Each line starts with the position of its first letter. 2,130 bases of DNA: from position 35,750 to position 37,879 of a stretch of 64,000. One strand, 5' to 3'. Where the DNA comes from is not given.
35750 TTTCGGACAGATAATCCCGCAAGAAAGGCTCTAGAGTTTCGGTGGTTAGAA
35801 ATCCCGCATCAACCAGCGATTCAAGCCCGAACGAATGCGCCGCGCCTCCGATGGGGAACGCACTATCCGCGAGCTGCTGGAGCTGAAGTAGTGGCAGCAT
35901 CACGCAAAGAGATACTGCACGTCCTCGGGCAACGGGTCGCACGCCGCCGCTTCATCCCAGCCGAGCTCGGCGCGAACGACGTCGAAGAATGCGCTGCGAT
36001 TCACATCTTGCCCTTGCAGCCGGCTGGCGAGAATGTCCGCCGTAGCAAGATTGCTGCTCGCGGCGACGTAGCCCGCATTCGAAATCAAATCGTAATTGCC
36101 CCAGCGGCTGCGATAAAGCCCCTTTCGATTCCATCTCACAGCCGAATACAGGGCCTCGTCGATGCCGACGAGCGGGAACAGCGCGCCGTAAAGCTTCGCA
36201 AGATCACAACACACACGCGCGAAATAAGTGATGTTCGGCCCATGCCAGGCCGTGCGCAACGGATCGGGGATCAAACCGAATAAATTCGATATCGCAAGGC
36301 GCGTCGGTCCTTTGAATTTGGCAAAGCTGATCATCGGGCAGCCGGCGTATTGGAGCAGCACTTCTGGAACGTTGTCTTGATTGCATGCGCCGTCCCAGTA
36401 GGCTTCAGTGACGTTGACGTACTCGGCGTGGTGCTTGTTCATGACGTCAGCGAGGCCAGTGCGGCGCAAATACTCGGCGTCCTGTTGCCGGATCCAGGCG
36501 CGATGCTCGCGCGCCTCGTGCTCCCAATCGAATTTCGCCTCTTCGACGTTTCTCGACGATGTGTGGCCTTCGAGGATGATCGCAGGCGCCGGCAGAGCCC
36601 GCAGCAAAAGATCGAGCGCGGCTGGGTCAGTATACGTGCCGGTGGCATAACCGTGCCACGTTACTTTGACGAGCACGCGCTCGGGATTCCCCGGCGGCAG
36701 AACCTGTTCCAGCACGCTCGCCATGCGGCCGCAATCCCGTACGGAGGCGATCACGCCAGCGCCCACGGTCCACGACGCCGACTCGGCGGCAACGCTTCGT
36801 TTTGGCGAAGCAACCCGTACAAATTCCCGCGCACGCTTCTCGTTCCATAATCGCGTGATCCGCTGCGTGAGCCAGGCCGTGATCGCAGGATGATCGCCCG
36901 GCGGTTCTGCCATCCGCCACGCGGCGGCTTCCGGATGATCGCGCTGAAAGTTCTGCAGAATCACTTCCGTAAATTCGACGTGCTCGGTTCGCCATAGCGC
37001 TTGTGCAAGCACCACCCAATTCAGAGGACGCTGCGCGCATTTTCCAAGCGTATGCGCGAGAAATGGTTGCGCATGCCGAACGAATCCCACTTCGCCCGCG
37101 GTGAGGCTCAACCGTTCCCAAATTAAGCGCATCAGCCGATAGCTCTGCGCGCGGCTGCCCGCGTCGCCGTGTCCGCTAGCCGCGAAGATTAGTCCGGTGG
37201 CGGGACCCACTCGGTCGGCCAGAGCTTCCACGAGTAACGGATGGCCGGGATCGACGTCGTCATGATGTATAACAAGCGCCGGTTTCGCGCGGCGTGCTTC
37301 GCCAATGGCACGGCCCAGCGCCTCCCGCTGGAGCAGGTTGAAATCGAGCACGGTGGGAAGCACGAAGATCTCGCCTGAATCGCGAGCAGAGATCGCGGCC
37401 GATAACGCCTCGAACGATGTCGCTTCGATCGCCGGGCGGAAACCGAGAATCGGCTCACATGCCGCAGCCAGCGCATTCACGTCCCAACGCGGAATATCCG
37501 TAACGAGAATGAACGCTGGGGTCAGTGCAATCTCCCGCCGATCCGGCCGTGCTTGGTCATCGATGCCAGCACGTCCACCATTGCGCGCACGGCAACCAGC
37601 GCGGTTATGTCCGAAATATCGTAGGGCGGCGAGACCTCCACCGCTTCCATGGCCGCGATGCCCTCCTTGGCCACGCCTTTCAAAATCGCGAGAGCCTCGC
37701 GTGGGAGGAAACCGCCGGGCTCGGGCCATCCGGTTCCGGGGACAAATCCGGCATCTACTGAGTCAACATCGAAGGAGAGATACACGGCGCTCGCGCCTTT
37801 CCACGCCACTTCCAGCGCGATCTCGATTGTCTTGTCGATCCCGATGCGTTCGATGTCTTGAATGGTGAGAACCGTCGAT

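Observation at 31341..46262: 15-kb gap-free unit joining an OM receptor, an ABC importer, a ureohydrolase, an orphan chelatase-like fusion and urease: candidate guanidino-compound/guanidine-to-ammonia module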

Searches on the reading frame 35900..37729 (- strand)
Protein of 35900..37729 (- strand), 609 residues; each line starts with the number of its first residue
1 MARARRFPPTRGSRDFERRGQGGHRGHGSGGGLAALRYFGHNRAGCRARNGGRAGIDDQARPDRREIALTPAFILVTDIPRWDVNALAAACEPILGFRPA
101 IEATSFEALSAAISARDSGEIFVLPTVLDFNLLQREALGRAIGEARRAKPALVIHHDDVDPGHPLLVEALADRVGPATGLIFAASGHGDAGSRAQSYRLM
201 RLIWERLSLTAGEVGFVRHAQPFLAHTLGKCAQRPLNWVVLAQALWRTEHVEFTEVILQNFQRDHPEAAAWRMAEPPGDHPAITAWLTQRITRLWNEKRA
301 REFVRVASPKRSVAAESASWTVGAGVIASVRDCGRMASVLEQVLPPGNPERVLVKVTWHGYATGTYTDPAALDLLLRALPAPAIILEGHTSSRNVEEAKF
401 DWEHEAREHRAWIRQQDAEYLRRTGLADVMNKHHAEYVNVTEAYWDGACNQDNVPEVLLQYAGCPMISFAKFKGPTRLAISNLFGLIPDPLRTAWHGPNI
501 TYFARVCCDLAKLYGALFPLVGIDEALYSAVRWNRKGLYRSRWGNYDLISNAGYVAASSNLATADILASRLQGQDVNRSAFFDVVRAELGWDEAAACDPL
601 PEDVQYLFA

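Call 4: search_protein_families(library=pfam, proteins=[window:35900-37729:-], max_evalue=0.01)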
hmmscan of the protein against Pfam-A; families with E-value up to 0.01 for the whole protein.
window:35900-37729:- (609 aa): 2 families
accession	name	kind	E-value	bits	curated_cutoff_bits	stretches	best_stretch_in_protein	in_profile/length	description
PF01903.22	CbiX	-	0.00033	21.3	22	0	189-288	5-105/106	CbiX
PF04015.17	DUF362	-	0.0005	20.6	24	1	352-522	1-156/200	Domain of unknown function (DUF362)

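Call 5: search_protein_families(library=ncbifam, proteins=[window:35900-37729:-], max_evalue=0.01)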
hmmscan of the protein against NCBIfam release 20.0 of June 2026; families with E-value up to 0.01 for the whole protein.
window:35900-37729:- (609 aa): 0 families

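Call 10: find_homologous_proteins(query=window:35903-37525:-, max_evalue=0.00001)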
Query window:35903-37525:- (541 aa): 831 proteins with E <= 0.00001 among 8000 candidates; the best 120 are listed.
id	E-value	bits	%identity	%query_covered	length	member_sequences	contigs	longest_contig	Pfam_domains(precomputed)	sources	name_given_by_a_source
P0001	0.0e+0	1207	100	97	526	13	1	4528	-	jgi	-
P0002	0.0e+0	1082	90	97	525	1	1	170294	-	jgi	jgi:hypothetical protein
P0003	5.3e-298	1007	83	97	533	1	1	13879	-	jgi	jgi:sirohydrochlorin ferrochelatase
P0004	9.4e-295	997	81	97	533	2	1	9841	PF01903.23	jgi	jgi:hypothetical protein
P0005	7.7e-293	990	80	97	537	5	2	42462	PF01903.23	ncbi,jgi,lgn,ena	-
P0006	2.7e-291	985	80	97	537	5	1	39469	PF01903.23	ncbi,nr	ncbi:MAG TPA: CbiX/SirB N-terminal domain-containing protein [Bryobacteraceae bacterium]|nr:CbiX/Sir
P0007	6.9e-291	984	81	97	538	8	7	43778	PF01903.23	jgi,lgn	jgi:sirohydrochlorin ferrochelatase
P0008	2.9e-289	979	79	97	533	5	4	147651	-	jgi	jgi:sirohydrochlorin ferrochelatase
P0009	3.0e-287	972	79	97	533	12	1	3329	PF01903.23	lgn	-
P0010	2.6e-285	966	80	97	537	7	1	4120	PF04015.18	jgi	-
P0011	1.9e-283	959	79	97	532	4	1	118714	-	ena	-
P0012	2.6e-283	959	79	97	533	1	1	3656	-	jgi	jgi:sirohydrochlorin ferrochelatase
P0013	1.9e-281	953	80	94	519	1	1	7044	PF01903.23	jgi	jgi:sirohydrochlorin ferrochelatase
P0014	2.1e-281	953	78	97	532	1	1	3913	-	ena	-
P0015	4.5e-281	952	78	97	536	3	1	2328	-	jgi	jgi:hypothetical protein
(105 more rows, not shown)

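Call 13: find_related_loci(query=A1, collection=genome_contigs, flank=10000)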
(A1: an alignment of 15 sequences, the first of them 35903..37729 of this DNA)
Query A1 (609 aa) in genome_contigs; peptide patterns used: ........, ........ (x = any residue, [..] = any of these).
135 stretches matched a pattern; 109 encode a relative of the query (tblastn E <= 1e-3); the best 80 are kept; 80 distinct loci.
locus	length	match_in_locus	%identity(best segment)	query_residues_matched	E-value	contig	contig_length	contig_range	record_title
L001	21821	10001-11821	89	15-609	0e+0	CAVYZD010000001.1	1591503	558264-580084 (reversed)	MAG: Bryobacterales bacterium isolate MFD02248.bin.1.4 genome assembly, contig: contig_10451, whole genome shotgun seque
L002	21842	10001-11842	79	10-609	0e+0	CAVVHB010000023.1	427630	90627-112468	MAG: Bryobacterales bacterium isolate MFD01633.bin.2.54 genome assembly, contig: contig_40719, whole genome shotgun sequ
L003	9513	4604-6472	75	1-609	0e+0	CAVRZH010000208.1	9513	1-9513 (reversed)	MAG: Bryobacterales bacterium isolate MFD04752.bin.3.6 genome assembly, contig: contig_78280, whole genome shotgun seque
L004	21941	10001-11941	72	1-609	0e+0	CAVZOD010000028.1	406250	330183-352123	MAG: Bryobacterales bacterium isolate MFD05512.bin.2.139 genome assembly, contig: contig_9221, whole genome shotgun sequ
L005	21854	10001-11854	77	1-609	0e+0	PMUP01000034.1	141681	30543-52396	MAG: Bryobacterales bacterium isolate palsa_144 73.20110700_P3M.16_contig_305, whole genome shotgun sequence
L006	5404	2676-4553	75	1-609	0e+0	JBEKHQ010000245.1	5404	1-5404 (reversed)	MAG: Bryobacteraceae bacterium isolate SPRUCE 280 SPRUCE_280_245, whole genome shotgun sequence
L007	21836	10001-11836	75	7-609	0e+0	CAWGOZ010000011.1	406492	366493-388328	MAG: Bryobacterales bacterium isolate MFD04540.bin.1.152 genome assembly, contig: contig_43450, whole genome shotgun seq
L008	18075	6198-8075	76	1-609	0e+0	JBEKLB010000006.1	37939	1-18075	MAG: Bryobacteraceae bacterium isolate SPRUCE 360 SPRUCE_360_6, whole genome shotgun sequence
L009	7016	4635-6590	70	1-609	0e+0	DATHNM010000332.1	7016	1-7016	MAG TPA_asm: Bryobacteraceae bacterium isolate SMAG_U12658 k141_3602837, whole genome shotgun sequence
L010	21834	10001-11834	74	15-609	0e+0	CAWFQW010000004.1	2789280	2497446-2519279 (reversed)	MAG: Bryobacterales bacterium isolate MFD00964.bin.2.210 genome assembly, contig: contig_2756, whole genome shotgun sequ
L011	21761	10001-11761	73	33-609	0e+0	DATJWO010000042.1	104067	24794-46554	MAG TPA_asm: Bryobacteraceae bacterium isolate SMAG_U15101 k141_948152, whole genome shotgun sequence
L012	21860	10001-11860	70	1-608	0e+0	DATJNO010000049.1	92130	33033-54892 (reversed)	MAG TPA_asm: Bryobacteraceae bacterium isolate SMAG_U14863 k141_2786630, whole genome shotgun sequence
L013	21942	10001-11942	80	1-609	0e+0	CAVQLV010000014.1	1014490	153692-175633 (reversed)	MAG: Bryobacterales bacterium isolate MFD04463.bin.2.162 genome assembly, contig: contig_6470, whole genome shotgun sequ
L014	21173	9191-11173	58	1-609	0e+0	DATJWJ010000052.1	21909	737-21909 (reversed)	MAG TPA_asm: Bryobacteraceae bacterium isolate SMAG_U15096 k141_316596, whole genome shotgun sequence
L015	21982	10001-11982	62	1-609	0e+0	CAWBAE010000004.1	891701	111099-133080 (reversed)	MAG: Terriglobia bacterium isolate MFD01716.bin.1.21 genome assembly, contig: contig_26057, whole genome shotgun sequenc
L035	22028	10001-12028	48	1-605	0e+0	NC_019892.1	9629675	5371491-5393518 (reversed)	Singulisphaera acidiphila DSM 18658, complete sequence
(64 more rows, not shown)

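Call 26: search_solved_structures(query=A2, max_evalue=10, show_alignments=3)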
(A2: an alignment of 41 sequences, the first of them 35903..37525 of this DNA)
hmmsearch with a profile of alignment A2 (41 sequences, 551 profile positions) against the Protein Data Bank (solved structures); distinct sequences matched with E-value up to 10: 14.
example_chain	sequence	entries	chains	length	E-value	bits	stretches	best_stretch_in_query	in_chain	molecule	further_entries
4o4w_A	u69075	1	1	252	0.16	13.7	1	256-295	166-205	Triosephosphate isomerase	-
7epn_A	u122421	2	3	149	0.34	12.6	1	205-252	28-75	SnoaL-like domain-containing protein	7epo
4wje_A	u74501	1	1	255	0.46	12.2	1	256-295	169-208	Triosephosphate isomerase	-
4o50_A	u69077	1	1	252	0.47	12.1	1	256-295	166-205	Triosephosphate isomerase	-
5vwn_A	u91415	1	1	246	0.52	12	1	256-295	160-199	Triosephosphate isomerase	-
3qst_A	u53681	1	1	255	0.53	12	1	256-295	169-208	Triosephosphate isomerase, putative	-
4o52_A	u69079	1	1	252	0.53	12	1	256-295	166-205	Triosephosphate isomerase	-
4o54_A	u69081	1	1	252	0.55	11.9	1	256-295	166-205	Triosephosphate isomerase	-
4o57_A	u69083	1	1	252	0.55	11.9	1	256-295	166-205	Triosephosphate isomerase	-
4o4v_A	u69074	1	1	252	0.56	11.9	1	256-295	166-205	Triosephosphate isomerase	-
4o53_A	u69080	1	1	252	0.56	11.9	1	256-295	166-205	Triosephosphate isomerase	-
4rcx_A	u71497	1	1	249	0.57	11.9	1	256-295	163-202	Triosephosphate isomerase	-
3qsr_A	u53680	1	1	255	0.57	11.9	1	256-295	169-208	Triosephosphate isomerase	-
4ufq_A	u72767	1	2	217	0.98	11.1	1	247-318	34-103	Hyaluronidase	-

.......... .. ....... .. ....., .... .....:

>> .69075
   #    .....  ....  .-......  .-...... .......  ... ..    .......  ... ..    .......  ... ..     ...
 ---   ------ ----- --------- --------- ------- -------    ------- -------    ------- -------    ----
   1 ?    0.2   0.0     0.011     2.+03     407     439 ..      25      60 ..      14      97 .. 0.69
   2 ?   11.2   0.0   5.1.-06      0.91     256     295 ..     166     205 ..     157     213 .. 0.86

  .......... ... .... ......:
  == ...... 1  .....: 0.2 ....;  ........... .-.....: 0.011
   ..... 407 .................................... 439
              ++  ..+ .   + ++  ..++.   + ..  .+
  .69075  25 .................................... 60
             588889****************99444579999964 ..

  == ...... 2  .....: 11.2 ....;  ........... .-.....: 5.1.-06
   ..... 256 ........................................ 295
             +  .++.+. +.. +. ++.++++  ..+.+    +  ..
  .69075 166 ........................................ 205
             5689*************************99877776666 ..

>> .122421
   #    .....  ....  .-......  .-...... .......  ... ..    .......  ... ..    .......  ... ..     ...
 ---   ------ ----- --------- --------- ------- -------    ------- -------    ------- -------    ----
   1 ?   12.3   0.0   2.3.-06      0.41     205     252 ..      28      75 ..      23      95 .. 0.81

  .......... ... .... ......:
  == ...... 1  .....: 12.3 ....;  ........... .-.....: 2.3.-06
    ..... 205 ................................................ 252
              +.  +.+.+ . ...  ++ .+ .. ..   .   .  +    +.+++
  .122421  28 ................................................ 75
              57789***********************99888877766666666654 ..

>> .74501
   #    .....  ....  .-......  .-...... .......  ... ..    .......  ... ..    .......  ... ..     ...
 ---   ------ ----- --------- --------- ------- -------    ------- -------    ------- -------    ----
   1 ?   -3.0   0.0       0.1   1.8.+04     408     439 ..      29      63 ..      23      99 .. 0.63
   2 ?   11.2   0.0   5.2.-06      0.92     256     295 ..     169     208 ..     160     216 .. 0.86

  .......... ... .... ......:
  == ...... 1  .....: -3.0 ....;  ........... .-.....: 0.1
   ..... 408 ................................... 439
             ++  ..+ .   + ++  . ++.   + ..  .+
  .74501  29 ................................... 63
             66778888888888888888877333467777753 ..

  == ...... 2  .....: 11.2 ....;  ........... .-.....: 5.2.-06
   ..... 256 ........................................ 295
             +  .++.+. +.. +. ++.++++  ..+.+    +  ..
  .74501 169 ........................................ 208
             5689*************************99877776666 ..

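Call 28: search_protein_families(library=pfam, proteins=[L035:3754-4383:-, L035:4485-5726:+, L035:5960-6919:+, L035:6984-8453:-, L035:8910-10211:+, L035:10223-12043:+, L035:12172-13452:-, L035:13629-14297:-, L035:14419-14853:-, L035:15922-16863:-], max_evalue=0.001)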
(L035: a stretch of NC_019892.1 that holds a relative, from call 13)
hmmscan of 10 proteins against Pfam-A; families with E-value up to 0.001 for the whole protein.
L035:3754-4383:- (209 aa): 0 families

L035:4485-5726:+ (413 aa): 0 families

L035:5960-6919:+ (319 aa): 1 family
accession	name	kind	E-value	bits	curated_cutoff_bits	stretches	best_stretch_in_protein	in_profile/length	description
PF00291.31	PALP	-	2e-67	228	35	1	21-307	1-295/295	Pyridoxal-phosphate dependent enzyme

L035:6984-8453:- (489 aa): 1 family
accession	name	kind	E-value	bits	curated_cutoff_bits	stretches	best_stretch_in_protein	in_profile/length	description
PF04966.18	OprB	-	1.6e-35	123.7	22.9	1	155-489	16-372/372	Carbohydrate-selective porin, OprB family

L035:8910-10211:+ (433 aa): 2 families
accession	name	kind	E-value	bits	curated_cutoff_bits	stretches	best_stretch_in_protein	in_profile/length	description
PF00491.26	Arginase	-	2.1e-74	250.9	22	1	146-418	2-279/280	Arginase family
PF10518.14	TAT_signal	-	0.0004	20.6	22.7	0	10-28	2-20/21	TAT (twin-arginine translocation) pathway signal sequence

L035:10223-12043:+ (606 aa): 0 families

L035:12172-13452:- (426 aa): 2 families
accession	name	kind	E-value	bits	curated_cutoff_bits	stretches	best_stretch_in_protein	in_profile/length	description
PF06738.18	ThrE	-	3.3e-55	187.6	26.3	2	25-265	1-240/241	Putative threonine/serine exporter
PF12821.13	ThrE_2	-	2e-12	47.9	27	1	292-412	7-128/129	Threonine/Serine exporter, ThrE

L035:13629-14297:- (222 aa): 0 families

L035:14419-14853:- (144 aa): 0 families

L035:15922-16863:- (313 aa): 0 families

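Call 32: predict_structure(alignment_id=A2)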
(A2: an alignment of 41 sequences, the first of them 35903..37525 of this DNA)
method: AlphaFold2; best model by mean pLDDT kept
length: 541 residues; sequences in the alignment: 41
mean_pLDDT: 81.0   pTM: 0.55
mean pLDDT of the five models: 81.0, 80.8, 80.3, 79.4, 77.5
residues with pLDDT >= 90: 185; 70-90: 259; 50-70: 57; < 50: 40
segments of 3 or more residues with pLDDT < 50: 238-248, 293-297, 324-326, 462-482
pLDDT, mean of each block of 10 residues (from residue 1): 81 78 88 88 83 87 75 79 81 83 90 82 73 88 87 76 93 90 90 92 92 90 83 54 45 93 87 91 90 55 90 93 56 75 82 78 92 83 87 95 75 84 58 84 94 88 42 39 75 94 85 90 93 77 63
secondary structure, 60 per line:
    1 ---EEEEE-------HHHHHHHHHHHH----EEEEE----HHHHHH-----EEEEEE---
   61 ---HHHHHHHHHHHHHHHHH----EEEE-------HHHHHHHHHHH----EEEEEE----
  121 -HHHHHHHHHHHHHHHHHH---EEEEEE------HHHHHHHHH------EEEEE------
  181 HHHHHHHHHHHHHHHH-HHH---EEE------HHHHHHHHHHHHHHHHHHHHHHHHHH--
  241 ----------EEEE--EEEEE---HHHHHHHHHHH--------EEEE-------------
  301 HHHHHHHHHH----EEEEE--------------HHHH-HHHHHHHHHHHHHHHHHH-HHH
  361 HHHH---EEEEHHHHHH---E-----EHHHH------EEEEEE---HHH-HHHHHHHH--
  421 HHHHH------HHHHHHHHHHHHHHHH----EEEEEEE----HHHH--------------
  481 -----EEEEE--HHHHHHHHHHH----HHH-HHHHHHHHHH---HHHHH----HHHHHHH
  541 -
elements in order: E4-8 H16-27 E32-36 H41-46 E52-57 H64-80 E85-88 H96-106 E111-116 H122-139 E143-148 H155-163 E170-174 H181-196 E204-206 H213-238 E251-254 E257-261 H265-275 E284-287 H301-310 E315-319 H334-337 H339-356 H358-364 E368-371 H372-377 H388-391 E398-403 H411-418 H421-425 H432-447 E452-458 H463-466 E486-490 H493-503 H512-521 H525-529 H534-540

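Call 35: fold_search(model_id=the predicted structure, library=pdb)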
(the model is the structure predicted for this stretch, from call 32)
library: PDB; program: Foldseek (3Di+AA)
matches with E <= 10: 1123; with E <= 0.001: 42
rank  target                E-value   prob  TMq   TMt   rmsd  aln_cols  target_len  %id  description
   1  5zt7_B                5.2e-09  1.00  0.36  0.72   4.3       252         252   13  SirB from Bacillus subtilis with Co2+ (released 2019-02-27)
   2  5zta_B                2.0e-08  1.00  0.36  0.71   4.1       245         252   14  SirB from Bacillus subtilis with Fe3+ (released 2019-06-12)
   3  5zt8_B                2.6e-08  1.00  0.35  0.70   4.2       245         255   14  SirB from Bacillus subtilis (released 2019-02-27)
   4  5zt8_A                6.4e-08  1.00  0.35  0.70   4.2       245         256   14  SirB from Bacillus subtilis (released 2019-02-27)
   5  6jv6                  9.0e-08  1.00  0.33  0.72   4.3       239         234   13  Crystal structure of the sirohydrochlorin chelatase SirB from Bacillus subtilis subspecies spizizenii in complex with co (released 2019-06-12)
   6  5zt9_B                1.1e-07  1.00  0.36  0.71   4.5       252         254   13  SirB from Bacillus subtilis with Ni2+ (released 2019-06-12)
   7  5zt7_A                1.4e-07  1.00  0.36  0.73   3.7       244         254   14  SirB from Bacillus subtilis with Co2+ (released 2019-02-27)
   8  5zt9_A                5.4e-07  1.00  0.35  0.68   4.2       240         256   14  SirB from Bacillus subtilis with Ni2+ (released 2019-06-12)
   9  2jh3_A                7.5e-07  1.00  0.30  0.35  19.3       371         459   12  The crystal structure of DR2241 from Deinococcus radiodurans at 1.9 A resolution reveals a multi-domain protein with s (released 2007-06-19)
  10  2jh3_D                3.0e-06  1.00  0.29  0.34  19.3       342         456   12  The crystal structure of DR2241 from Deinococcus radiodurans at 1.9 A resolution reveals a multi-domain protein with s (released 2007-06-19)
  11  2q2o                  1.4e-05  1.00  0.31  0.50   8.6       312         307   12  Crystal structure of H183C Bacillus subtilis ferrochelatase in complex with deuteroporphyrin IX 2,4-disulfonic acid dihy (released 2008-06-17)
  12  2h1w                  1.8e-05  1.00  0.35  0.58   6.1       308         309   12  Crystal structure of the His183Ala mutant variant of Bacillus subtilis ferrochelatase (released 2007-01-16)
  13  1doz                  2.0e-05  1.00  0.34  0.56   7.1       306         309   11  CRYSTAL STRUCTURE OF FERROCHELATASE (released 2000-01-12)
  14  9kth                  2.1e-05  1.00  0.34  0.56   7.8       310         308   12  Zn(II)-bound CpfC (HemH) Y13C variant modified with bromobimane (released 2025-12-10)
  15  2ac4                  2.3e-05  1.00  0.34  0.55   7.0       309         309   11  Crystal structure of the His183Cys mutant variant of Bacillus subtilis Ferrochelatase (released 2005-09-20)
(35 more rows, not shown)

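Call 55: search_protein_families(library=pfam, alignment_id=A2, max_evalue=0.01)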
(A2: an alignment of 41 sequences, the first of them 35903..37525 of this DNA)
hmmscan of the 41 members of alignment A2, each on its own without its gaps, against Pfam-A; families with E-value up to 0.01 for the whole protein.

A. member 1, window:35903-37525:- (541 aa): 2 families
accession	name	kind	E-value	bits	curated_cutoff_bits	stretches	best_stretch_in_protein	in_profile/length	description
PF01903.22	CbiX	-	0.0003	21.5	22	0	121-220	5-105/106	CbiX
PF04015.17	DUF362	-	0.00038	21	24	1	284-454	1-156/200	Domain of unknown function (DUF362)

B. families by the number of members that match (of 41 scanned): 3 families
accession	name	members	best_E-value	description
PF01903.22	CbiX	31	5e-07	CbiX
PF04015.17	DUF362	13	0.00038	Domain of unknown function (DUF362)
PF12804.13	NTP_transf_3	1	0.0027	MobA-like NTP transferase domain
